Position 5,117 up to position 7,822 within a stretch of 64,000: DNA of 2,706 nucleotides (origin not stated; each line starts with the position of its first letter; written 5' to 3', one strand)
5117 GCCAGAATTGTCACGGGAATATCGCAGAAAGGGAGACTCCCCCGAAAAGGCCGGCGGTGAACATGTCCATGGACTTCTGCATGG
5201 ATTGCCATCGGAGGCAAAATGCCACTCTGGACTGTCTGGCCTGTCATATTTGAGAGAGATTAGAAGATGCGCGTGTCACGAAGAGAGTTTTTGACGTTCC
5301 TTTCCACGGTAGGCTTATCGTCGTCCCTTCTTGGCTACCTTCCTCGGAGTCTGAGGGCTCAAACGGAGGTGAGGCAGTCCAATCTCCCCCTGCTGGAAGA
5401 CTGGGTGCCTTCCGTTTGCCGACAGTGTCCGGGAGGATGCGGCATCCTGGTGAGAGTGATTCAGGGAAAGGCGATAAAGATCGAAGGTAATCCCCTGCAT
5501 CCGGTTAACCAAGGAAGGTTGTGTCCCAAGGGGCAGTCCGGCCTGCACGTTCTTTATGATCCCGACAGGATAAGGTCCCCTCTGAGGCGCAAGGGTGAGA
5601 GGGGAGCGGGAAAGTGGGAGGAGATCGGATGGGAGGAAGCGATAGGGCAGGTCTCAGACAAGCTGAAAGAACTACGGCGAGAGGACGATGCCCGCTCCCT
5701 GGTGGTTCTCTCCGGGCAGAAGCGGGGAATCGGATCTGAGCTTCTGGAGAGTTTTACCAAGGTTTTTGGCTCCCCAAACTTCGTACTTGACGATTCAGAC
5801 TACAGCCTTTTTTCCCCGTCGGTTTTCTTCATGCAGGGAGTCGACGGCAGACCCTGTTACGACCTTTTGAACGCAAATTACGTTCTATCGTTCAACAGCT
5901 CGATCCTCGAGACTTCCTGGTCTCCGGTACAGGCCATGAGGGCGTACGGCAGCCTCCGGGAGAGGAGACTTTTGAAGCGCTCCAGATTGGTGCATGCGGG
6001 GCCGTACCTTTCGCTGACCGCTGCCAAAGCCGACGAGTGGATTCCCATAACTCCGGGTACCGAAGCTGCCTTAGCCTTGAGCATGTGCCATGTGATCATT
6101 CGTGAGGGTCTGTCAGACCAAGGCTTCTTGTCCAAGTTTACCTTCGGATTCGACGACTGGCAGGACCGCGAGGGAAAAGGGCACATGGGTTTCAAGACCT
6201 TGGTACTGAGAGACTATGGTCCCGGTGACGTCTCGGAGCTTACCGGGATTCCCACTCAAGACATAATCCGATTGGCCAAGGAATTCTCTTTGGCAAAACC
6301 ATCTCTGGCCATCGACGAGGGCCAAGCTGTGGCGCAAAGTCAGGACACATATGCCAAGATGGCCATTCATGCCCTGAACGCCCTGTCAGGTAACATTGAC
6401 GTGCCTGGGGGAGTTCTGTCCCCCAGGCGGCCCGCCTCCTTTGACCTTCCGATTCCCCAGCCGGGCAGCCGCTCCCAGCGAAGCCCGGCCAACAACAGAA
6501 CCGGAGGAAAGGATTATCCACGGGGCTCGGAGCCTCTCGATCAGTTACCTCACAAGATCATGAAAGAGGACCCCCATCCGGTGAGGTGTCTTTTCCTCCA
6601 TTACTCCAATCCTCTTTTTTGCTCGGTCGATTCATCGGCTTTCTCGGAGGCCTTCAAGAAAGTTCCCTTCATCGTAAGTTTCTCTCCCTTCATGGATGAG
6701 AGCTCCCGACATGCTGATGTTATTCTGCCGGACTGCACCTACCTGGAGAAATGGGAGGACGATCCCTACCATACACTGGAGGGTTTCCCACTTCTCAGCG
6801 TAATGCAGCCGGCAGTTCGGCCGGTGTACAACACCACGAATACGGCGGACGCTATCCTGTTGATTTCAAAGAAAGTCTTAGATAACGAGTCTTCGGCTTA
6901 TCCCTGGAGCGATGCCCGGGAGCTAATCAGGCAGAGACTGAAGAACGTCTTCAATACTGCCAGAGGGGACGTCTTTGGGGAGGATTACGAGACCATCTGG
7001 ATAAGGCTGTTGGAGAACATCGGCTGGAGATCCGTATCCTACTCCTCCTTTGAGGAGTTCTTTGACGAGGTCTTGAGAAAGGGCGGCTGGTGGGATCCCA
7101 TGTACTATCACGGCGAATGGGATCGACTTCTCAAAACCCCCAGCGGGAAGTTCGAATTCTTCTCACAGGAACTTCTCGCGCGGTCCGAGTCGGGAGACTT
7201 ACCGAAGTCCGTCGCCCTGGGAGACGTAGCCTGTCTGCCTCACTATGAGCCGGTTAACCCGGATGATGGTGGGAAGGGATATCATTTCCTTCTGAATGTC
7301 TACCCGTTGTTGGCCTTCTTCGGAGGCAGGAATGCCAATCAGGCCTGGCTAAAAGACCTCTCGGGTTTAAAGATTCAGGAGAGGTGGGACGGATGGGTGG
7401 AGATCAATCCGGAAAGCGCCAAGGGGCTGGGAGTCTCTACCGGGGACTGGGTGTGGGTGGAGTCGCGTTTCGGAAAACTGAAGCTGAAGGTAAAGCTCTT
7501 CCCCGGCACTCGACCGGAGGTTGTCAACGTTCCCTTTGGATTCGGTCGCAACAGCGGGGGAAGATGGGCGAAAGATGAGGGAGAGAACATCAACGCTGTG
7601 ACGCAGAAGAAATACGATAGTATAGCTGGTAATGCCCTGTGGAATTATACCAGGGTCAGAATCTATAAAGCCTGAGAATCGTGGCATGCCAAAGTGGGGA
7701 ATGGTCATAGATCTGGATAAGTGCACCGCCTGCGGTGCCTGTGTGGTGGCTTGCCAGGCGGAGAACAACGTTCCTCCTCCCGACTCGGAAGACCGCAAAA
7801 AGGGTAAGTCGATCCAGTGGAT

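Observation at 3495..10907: Minimal Qrc/alternative complex III-like operon flanked by two extra multiheme cytochromes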

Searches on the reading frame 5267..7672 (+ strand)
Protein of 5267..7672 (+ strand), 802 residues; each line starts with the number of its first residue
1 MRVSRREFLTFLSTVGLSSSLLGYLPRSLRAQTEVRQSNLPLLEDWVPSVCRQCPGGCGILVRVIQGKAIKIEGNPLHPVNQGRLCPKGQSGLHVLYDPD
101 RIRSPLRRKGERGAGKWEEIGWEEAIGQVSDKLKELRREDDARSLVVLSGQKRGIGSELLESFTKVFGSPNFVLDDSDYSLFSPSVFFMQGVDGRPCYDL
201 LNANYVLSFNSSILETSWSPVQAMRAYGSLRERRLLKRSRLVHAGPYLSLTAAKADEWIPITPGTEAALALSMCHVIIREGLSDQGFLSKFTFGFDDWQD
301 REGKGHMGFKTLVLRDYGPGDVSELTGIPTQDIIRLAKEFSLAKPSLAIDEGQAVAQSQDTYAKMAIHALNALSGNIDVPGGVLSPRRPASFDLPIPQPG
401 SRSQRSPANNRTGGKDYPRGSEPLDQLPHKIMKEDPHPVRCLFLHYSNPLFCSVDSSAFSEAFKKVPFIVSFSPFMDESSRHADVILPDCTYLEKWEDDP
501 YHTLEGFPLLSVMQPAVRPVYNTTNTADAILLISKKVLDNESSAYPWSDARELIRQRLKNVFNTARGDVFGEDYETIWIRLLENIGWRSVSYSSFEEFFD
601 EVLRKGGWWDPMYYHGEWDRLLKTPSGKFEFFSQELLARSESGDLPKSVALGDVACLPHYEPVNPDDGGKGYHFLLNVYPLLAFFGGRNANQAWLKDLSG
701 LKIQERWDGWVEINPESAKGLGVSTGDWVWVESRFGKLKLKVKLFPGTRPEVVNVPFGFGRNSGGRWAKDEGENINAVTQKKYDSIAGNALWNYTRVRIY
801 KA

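Call 4: search_protein_families(library=pfam, proteins=[window:5267-7672:+], max_evalue=0.01)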
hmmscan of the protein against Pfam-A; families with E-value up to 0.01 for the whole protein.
window:5267-7672:+ (802 aa): 3 families
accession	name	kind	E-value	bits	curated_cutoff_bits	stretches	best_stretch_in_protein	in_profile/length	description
PF00384.28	Molybdopterin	-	6.9e-31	108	24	1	101-523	1-340/353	Molybdopterin oxidoreductase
PF01568.27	Molydop_binding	-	8.9e-18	64.8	26.8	1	707-791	27-105/110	Molydopterin dinucleotide binding domain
PF04879.21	Molybdop_Fe4S4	-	1.2e-17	64.1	22.7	1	45-97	2-54/55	Molybdopterin oxidoreductase Fe4S4 domain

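Call 5: search_protein_families(library=ncbifam, proteins=[window:5267-7672:+], max_evalue=0.01)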
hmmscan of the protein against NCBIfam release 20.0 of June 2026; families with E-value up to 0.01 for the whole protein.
window:5267-7672:+ (802 aa): 24 families
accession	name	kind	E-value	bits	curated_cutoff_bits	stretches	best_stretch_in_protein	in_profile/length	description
NF012032.0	PRK15488.1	equivalog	1.1e-91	308.1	694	3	1-391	1-369/759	thiosulfate reductase PhsA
NF041783.2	mnquin_red_QrcB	equivalog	9.9e-91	304.9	440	2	47-537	53-503/695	menaquinone reductase molybdopterin-binding-like subunit QrcB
NF041714.1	arsenate_red_ArrA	equivalog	2.6e-82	277.3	1600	2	44-385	48-401/848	arsenate respiratory reductase molybdopterin-containing subunit ArrA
TIGR02166.1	dmsA_ynfE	subfamily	8.9e-62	209.2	777.7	3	3-384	1-398/794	DMSO/selenate family reductase complex A subunit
TIGR01591.1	Fdh-alpha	equivalog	5e-54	183.5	666.25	2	50-495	2-440/672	formate dehydrogenase subunit alpha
TIGR03479.1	DMSO_red_II_alp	subfamily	5.8e-45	153.7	984.75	4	52-290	64-305/913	molybdopterin-dependent oxidoreductase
NF011566.1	PRK14990.1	exception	8.3e-43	146.5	1600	2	25-495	37-535/814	dimethylsulfoxide reductase subunit A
NF041885.1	selenate_YnfE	exception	1e-42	145.9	1675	2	3-385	3-406/805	selenate/tellurate reductase subunit YnfE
NF041884.1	selenate_YnfF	exception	6.1e-41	140.2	1650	2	4-496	2-516/798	selenate/tellurate reductase subunit YnfF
NF047855.1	AssmNtatRedNasC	equivalog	1.4e-32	112.8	1100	4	435-577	406-541/708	assimilatory nitrate reductase catalytic subunit NasC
NF011567.1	PRK14991.1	equivalog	6.5e-28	97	1750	3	85-131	140-186/1022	tetrathionate reductase subunit TtrA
TIGR01553.1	formate-DH-alph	equivalog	5.9e-24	83.9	814.2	1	3-138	2-141/1009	formate dehydrogenase-N subunit alpha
NF010055.0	PRK13532.1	equivalog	9.2e-23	80.4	904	1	1-292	1-291/830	nitrate reductase catalytic subunit NapA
TIGR00509.1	bisC_fam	subfamily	1.3e-20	73.3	1017.55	2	109-382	63-342/772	molybdopterin guanine dinucleotide-containing S/N-oxide reductase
TIGR01706.1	NAPA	equivalog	1.8e-20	72.9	930.55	1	43-292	39-291/830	periplasmic nitrate reductase subunit alpha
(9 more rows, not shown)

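Call 7: search_solved_structures(query=window:5267-7672:+, max_evalue=1e-10)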
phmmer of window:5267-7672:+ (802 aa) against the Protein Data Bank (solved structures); distinct sequences matched with E-value up to 1e-10: 40.
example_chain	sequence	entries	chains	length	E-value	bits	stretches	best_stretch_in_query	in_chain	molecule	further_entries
6cz7_A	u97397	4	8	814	3.4e-73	250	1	44-801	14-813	ArrA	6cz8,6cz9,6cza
2vpw_A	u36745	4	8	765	9.9e-58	198.9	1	13-560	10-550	THIOSULFATE REDUCTASE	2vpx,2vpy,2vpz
2e7z_A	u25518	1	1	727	1.7e-34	122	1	50-302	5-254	Acetylene hydratase Ahy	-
7qv7_S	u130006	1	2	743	2e-34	121.7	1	47-495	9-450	Hydrogen dependent carbon dioxide reductase subunit FdhF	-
5e7o_A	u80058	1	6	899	2.7e-32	114.7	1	59-289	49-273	DMSO reductase family type II enzyme, molybdopterin subunit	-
4ydd_A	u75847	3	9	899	3e-32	114.5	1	59-289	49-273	DMSO reductase family type II enzyme, molybdopterin subunit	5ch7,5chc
1aa6_A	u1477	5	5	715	1.5e-31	112.2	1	47-493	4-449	FORMATE DEHYDROGENASE H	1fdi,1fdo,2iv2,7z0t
9t1s_L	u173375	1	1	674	2.2e-30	108.4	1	45-495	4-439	formate dehydrogenase (coenzyme F420)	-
2jim_A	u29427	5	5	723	7.5e-30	106.6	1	44-429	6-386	PERIPLASMIC NITRATE REDUCTASE | PROTEIN (PERIPLASMIC NITRATE REDUCTASE)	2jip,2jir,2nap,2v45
2jio_A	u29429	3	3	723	3.7e-29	104.3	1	44-429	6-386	PERIPLASMIC NITRATE REDUCTASE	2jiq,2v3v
7bkb_D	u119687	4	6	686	5e-28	100.6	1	45-299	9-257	Formate dehydrogenase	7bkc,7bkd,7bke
9wxb_B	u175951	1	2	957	1.6e-27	98.9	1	44-495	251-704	Formate dehydrogenase alpha subunit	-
6tg9_A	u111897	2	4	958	4.7e-25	90.8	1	44-495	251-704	Formate dehydrogenase subunit alpha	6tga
9vap_A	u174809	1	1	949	9.1e-24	86.5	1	3-348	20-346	Formate dehydrogenase molybdopterin-binding subunit FdhA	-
9pxt_A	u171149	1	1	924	2.7e-21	78.3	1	45-271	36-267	Periplasmic nitrate reductase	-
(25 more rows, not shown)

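Call 9: find_homologous_proteins(query=window:5267-7672:+, max_evalue=1e-20)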
Query window:5267-7672:+ (802 aa): 2299 proteins with E <= 1e-20 among 8000 candidates; the best 120 are listed.
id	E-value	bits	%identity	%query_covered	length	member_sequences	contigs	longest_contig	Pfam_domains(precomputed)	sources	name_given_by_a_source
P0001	0.0e+0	1473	84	93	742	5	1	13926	PF00384.28,PF01568.28,PF04879.22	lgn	-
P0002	0.0e+0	1229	65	100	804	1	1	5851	PF00384.28,PF01568.28,PF04879.22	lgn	-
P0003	0.0e+0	1132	61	98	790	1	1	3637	PF00384.28,PF01568.28,PF04879.22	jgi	-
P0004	7.2e-254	863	58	80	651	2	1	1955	PF00384.28,PF01568.28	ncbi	ncbi:MAG: molybdopterin-dependent oxidoreductase, partial [Candidatus Zixiibacteriota bacterium]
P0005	3.9e-249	847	46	100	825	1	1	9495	PF00384.28,PF01568.28,PF04879.22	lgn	-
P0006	3.3e-242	824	45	100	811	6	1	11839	PF00384.28,PF01568.28,PF04879.22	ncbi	-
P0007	3.5e-242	824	46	100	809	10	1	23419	PF00384.28,PF01568.28,PF04879.22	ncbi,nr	ncbi:MAG: molybdopterin-dependent oxidoreductase [Proteobacteria bacterium]|nr:molybdopterin-depende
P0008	6.1e-236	803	46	100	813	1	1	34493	PF00384.28,PF01568.28,PF04879.22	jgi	jgi:anaerobic selenocysteine-containing dehydrogenase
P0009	9.1e-236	803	46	100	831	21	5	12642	PF00384.28,PF01568.28,PF04879.22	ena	-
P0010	1.0e-235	803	46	96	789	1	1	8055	PF00384.28,PF01568.28,PF04879.22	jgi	jgi:anaerobic selenocysteine-containing dehydrogenase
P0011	3.3e-235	801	45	100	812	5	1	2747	PF00384.28,PF01568.28,PF04879.22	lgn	-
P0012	4.9e-234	797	45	100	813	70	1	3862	PF00384.28,PF01568.28,PF04879.22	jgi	-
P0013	4.2e-233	794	46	100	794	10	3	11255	PF10518.15,PF00384.28,PF01568.28,PF04879.22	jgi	jgi:anaerobic selenocysteine-containing dehydrogenase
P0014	1.6e-232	792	47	100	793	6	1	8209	PF10518.15,PF00384.28,PF01568.28,PF04879.22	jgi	jgi:anaerobic selenocysteine-containing dehydrogenase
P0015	2.6e-232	791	45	100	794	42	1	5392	PF10518.15,PF00384.28,PF01568.28,PF04879.22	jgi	jgi:anaerobic selenocysteine-containing dehydrogenase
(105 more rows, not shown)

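Call 10: search_solved_structures(query=window:5267-7672:+, max_evalue=1e-50, show_alignments=2)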
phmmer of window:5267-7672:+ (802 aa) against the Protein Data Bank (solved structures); distinct sequences matched with E-value up to 1e-50: 2.
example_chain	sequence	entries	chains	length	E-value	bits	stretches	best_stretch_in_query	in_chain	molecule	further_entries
6cz7_A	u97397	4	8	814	3.4e-73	250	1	44-801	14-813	ArrA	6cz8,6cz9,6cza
2vpw_A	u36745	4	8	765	9.9e-58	198.9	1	13-560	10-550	THIOSULFATE REDUCTASE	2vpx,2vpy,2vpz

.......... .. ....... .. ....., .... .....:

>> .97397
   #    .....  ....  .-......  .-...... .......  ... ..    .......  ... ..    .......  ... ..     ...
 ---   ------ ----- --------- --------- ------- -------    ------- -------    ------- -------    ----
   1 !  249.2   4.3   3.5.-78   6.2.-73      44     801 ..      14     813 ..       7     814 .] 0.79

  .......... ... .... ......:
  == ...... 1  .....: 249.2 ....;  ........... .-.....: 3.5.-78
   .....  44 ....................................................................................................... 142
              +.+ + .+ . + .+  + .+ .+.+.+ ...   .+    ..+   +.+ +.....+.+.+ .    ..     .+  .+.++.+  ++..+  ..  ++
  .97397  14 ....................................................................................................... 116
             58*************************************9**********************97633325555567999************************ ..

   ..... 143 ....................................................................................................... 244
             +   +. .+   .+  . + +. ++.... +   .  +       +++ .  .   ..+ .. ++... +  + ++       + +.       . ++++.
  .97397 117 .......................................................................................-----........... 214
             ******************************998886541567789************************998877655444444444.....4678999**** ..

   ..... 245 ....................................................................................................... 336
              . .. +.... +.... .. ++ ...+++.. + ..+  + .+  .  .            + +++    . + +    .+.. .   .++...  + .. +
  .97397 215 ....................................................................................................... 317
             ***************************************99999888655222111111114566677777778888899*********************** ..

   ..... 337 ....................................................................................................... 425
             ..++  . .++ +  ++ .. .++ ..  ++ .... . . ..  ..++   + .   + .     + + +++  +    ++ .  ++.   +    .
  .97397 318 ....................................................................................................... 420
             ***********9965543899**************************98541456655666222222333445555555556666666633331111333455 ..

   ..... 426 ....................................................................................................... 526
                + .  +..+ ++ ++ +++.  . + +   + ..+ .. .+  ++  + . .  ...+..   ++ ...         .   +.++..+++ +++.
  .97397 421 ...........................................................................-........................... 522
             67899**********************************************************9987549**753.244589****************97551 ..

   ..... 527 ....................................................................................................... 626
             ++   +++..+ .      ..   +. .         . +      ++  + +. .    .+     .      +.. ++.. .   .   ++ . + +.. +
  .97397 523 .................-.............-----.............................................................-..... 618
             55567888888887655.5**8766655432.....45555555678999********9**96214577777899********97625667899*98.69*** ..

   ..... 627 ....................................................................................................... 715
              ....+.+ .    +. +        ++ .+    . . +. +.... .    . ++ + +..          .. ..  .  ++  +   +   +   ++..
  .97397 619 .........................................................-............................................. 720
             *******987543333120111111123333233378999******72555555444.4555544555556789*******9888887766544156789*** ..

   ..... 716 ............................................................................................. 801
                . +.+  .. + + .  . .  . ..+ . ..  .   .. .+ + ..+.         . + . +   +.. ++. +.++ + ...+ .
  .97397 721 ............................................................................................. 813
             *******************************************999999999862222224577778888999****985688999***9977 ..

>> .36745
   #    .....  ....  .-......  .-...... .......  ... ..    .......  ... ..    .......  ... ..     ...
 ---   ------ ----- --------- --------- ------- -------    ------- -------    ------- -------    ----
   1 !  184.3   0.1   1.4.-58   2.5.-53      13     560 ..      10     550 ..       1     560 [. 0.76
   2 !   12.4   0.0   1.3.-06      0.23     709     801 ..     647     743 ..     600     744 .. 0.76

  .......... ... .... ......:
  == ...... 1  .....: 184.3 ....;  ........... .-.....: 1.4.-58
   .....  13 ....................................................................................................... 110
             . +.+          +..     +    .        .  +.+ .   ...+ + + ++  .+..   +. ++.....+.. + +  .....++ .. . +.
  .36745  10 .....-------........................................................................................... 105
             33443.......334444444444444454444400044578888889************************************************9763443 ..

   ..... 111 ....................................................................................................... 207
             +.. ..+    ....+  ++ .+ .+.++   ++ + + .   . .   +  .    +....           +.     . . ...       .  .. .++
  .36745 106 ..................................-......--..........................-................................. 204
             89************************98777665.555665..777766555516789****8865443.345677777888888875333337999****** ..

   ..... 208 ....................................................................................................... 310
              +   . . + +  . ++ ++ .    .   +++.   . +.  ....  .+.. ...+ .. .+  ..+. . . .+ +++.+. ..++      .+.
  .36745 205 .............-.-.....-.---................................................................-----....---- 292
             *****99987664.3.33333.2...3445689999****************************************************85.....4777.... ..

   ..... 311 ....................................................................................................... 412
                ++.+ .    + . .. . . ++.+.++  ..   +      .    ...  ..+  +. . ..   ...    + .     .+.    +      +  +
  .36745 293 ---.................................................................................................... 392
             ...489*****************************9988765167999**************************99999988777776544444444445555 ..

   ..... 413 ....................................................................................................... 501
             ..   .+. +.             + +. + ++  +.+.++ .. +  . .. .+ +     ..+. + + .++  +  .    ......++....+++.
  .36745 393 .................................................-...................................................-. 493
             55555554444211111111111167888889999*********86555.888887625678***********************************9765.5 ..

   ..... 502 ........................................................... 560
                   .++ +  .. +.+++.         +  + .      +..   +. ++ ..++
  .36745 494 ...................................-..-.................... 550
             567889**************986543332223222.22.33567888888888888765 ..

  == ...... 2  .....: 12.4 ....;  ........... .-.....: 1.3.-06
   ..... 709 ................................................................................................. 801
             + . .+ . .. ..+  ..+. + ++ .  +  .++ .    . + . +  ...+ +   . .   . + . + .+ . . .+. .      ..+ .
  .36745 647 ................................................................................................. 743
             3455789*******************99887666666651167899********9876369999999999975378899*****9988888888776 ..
